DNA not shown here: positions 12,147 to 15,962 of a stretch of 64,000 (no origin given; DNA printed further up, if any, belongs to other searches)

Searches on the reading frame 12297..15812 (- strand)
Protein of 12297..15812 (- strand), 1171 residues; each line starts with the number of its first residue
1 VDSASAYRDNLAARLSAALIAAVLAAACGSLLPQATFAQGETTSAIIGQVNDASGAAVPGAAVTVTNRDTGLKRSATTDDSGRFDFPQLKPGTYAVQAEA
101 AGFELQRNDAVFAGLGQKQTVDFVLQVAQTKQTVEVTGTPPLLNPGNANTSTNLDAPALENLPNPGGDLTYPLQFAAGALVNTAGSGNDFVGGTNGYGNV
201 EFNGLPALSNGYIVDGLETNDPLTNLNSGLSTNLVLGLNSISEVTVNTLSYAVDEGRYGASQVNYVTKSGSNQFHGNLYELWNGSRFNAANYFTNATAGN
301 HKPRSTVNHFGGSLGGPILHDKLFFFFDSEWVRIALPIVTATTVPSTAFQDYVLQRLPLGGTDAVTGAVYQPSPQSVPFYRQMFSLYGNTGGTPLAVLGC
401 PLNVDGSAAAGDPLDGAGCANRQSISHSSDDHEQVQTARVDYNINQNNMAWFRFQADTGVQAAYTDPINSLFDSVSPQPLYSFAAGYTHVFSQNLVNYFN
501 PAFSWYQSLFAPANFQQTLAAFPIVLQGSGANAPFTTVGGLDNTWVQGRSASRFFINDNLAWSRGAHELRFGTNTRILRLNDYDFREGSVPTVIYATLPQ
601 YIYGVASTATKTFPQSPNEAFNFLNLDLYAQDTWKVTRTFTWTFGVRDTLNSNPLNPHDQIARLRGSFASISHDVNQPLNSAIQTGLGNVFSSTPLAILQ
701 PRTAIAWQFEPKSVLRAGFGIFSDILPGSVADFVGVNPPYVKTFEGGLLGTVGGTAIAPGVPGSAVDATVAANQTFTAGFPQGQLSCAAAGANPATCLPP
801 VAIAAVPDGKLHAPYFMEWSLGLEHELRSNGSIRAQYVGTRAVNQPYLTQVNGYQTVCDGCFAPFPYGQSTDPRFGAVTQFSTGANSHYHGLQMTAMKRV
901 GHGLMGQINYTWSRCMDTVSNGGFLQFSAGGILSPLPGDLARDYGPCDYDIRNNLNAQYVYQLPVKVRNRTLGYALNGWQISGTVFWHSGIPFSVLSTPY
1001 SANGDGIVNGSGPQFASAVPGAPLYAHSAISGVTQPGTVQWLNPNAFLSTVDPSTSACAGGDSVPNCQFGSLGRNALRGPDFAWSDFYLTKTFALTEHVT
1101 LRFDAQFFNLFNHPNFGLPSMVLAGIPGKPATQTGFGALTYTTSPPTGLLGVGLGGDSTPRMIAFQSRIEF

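Call 8: search_protein_families(library=pfam, proteins=[window:12297-15812:-], max_evalue=0.001)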
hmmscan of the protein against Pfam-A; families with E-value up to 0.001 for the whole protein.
window:12297-15812:- (1171 aa): 7 families
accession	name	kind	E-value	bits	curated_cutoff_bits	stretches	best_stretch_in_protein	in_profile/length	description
PF25183.1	OMP_b-brl_4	-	1.6e-143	480.4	30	1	266-1144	1-832/838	Outer membrane beta barrel domain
PF13620.12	CarboxypepD_reg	-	5.9e-22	78.3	32.3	1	46-126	2-82/82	Carboxypeptidase regulatory-like domain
PF13715.12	CarbopepD_reg_2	-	3.6e-07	30.5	32.2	1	47-125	2-76/88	CarboxypepD_reg-like domain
PF17210.9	SdrD_B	-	3.9e-06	27.5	29.7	1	51-106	17-73/112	SdrD B-like domain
PF02369.22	Big_1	-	4.9e-06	27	34.9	1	34-108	9-88/93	Bacterial Ig-like domain (group 1)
PF17802.7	SpaA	-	4.8e-05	23.9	23.1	1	49-106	7-68/91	Prealbumin-like fold domain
PF14686.12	fn3_3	-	0.00057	20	24.4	0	53-106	5-59/75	Polysaccharide lyase family 4, domain II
